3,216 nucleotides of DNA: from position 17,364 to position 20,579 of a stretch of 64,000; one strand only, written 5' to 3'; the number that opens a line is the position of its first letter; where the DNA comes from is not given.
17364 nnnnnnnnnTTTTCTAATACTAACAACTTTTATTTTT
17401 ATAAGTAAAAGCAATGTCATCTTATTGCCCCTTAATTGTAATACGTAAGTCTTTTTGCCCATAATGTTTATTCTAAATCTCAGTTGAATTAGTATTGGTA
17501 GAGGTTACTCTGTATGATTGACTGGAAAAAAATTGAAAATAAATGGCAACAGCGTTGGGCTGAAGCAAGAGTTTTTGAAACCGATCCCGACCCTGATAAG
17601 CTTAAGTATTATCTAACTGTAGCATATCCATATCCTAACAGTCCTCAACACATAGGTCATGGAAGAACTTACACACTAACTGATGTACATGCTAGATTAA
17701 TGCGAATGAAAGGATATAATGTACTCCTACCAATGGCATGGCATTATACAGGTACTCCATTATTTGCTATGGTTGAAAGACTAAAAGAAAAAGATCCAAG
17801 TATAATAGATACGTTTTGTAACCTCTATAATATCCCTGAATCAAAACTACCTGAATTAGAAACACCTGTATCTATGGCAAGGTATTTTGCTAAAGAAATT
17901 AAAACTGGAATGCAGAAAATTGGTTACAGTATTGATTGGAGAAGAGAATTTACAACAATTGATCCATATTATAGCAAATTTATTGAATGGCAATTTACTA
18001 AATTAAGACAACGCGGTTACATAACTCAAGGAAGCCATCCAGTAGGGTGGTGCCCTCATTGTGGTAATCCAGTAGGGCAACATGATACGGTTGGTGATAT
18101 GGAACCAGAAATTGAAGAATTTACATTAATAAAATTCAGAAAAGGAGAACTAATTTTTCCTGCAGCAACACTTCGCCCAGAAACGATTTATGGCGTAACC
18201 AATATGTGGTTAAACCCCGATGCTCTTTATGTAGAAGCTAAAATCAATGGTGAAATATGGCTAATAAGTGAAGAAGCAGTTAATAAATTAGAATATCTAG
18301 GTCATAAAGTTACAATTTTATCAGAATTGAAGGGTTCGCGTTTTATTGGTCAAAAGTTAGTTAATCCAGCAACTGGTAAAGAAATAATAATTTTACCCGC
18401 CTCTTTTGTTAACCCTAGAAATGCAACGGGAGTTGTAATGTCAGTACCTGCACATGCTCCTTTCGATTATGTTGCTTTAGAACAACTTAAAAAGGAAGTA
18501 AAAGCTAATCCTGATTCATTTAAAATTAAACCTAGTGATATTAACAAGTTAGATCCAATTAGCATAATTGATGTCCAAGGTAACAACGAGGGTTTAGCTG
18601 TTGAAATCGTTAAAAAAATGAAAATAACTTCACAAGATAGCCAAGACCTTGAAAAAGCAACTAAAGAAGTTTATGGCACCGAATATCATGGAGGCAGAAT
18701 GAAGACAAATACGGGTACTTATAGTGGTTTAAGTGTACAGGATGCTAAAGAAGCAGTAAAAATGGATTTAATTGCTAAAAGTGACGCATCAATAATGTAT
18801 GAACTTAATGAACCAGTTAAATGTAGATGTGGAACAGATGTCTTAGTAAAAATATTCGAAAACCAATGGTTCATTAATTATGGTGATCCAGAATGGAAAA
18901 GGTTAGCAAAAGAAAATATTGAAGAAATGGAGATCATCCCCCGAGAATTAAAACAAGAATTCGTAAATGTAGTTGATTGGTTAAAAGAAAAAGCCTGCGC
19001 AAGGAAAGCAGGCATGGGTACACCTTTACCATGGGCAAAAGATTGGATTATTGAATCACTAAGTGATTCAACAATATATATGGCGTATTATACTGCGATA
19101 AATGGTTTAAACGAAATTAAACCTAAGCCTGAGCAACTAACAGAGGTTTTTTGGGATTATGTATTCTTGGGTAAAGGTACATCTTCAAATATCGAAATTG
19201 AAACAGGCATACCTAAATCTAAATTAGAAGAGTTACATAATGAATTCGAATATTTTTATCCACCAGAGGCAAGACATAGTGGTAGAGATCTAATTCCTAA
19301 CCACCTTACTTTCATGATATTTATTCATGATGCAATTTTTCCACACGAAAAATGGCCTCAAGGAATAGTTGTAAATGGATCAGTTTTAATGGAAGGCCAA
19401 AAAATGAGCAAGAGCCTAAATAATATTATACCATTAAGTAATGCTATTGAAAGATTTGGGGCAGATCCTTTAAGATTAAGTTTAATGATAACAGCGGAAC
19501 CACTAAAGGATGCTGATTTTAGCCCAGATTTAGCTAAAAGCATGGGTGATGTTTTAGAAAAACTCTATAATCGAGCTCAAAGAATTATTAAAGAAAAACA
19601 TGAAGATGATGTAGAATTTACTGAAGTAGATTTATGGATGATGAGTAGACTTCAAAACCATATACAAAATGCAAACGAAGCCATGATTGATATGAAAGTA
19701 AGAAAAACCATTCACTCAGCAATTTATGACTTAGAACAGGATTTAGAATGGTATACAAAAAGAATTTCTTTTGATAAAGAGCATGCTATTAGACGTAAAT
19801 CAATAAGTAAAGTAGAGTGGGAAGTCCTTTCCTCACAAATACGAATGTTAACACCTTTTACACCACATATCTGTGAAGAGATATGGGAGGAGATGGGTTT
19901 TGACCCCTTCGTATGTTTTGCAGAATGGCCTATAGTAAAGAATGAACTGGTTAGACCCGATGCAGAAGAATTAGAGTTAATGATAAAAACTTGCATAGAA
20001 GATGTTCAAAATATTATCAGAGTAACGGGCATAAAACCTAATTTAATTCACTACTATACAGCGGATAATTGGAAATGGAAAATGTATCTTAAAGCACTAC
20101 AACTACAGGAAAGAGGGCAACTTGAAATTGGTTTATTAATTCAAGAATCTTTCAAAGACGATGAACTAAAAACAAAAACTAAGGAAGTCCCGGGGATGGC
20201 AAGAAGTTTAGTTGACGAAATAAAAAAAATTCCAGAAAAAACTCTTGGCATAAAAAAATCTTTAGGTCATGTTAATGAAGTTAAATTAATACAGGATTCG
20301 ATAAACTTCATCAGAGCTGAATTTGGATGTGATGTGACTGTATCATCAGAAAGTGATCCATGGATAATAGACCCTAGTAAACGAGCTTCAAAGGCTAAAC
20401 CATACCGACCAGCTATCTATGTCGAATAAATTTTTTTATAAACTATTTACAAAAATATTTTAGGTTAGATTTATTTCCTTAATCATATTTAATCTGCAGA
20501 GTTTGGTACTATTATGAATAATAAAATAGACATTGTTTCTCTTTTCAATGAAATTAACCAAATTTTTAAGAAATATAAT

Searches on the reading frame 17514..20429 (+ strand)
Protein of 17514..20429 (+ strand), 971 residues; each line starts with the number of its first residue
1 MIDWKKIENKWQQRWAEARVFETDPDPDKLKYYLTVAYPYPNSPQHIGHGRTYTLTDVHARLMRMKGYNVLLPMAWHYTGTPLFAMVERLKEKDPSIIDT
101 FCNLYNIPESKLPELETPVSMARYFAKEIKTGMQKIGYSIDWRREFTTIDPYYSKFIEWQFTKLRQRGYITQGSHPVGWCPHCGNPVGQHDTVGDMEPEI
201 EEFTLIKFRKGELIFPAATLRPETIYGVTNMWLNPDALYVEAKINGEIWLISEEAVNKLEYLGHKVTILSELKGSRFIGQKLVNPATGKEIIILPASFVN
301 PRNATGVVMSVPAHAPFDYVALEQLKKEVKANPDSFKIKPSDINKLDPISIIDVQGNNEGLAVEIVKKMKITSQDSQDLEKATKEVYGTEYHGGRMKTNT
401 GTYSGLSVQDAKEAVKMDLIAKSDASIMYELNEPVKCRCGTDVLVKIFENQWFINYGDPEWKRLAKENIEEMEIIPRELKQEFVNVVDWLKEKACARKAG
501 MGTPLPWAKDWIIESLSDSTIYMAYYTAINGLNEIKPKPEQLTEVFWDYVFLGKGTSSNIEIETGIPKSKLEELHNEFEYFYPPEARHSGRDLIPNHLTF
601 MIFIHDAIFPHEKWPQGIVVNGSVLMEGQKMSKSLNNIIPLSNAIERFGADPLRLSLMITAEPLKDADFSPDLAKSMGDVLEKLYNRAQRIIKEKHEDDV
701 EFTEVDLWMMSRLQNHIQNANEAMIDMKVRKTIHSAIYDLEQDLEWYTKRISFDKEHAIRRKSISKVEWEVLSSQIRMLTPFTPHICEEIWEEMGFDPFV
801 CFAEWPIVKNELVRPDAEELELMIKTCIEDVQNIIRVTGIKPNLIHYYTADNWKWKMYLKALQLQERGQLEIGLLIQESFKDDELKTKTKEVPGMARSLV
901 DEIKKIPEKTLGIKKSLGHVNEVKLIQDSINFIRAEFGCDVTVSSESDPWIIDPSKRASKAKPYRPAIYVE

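Call 3: search_protein_families(library=pfam, proteins=[window:17514-20429:+], max_evalue=0.01)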
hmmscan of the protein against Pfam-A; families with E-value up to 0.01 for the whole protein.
window:17514-20429:+ (971 aa): 5 families
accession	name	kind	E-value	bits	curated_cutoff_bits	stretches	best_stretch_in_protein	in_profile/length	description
PF00133.28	tRNA-synt_1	-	4.9e-36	124.8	22.7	1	10-669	1-413/414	tRNA synthetases class I (I, L, M and V)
PF08264.19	Anticodon_1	-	1.8e-21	77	25.1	1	706-838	1-139/148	Anticodon-binding domain of tRNA ligase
PF09334.17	tRNA-synt_1g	-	2.1e-20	73.3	20.1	2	590-690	289-389/391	tRNA synthetases class I (M)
PF01406.26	tRNA-synt_1e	-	4.4e-11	43.1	27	1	590-659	214-282/301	tRNA synthetases class I (C) catalytic domain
PF13603.12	tRNA-synt_1_2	-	5.6e-09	36.2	25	1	219-320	27-127/185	Leucyl-tRNA synthetase, editing domain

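Call 4: search_protein_families(library=ncbifam, proteins=[window:17514-20429:+], max_evalue=0.001)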
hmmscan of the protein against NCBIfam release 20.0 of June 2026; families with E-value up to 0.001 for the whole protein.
window:17514-20429:+ (971 aa): 19 families
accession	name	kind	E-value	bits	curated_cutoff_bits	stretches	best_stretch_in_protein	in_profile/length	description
NF008957.0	PRK12300.1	subfamily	0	1214.3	677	1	3-971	5-946/946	leucine--tRNA ligase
TIGR00395.1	leuS_arch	equivalog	0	1015.9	648.5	1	6-971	2-938/938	leucine--tRNA ligase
TIGR00422.1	valS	equivalog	1.8e-77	261.2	612.1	2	392-851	298-757/863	valine--tRNA ligase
NF009687.0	PRK13208.1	equivalog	2.5e-71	241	738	2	393-834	298-744/801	valine--tRNA ligase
NF004349.1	PRK05729.1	equivalog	3.2e-65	220.9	704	2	275-843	232-733/860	valine--tRNA ligase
TIGR00396.1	leuS_bact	equivalog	3.3e-59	200.9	548.4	4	4-82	3-81/843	leucine--tRNA ligase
TIGR00392.1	ileS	equivalog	2.6e-56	191.3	621.4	2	3-511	7-478/861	isoleucine--tRNA ligase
NF011492.0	PRK14900.1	equivalog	1.2e-37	129.4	1783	2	5-236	16-242/1044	valine--tRNA ligase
NF000540.1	alt_ValS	exception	1.7e-33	115.6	900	2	6-236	8-248/827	valine--tRNA ligase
NF000258.1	MupB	exception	6.1e-31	107.1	1900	2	9-321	10-326/1033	mupirocin-resistant isoleucine--tRNA ligase MupB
TIGR00398.1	metG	equivalog_domain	2.1e-24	86.1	336.35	2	613-797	310-504/530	methionine--tRNA ligase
NF001100.0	PRK00133.1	equivalog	7.6e-24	84.2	587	2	590-799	292-507/676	methionine--tRNA ligase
NF000257.1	MupA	exception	2.6e-22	78.4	1900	2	626-818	581-784/1024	mupirocin-resistant isoleucine--tRNA ligase MupA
NF008900.0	PRK12267.1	equivalog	2.2e-19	69.4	598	2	575-797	246-479/648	methionine--tRNA ligase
TIGR00435.1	cysS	equivalog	1.5e-13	50.7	340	1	589-733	225-364/466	cysteine--tRNA ligase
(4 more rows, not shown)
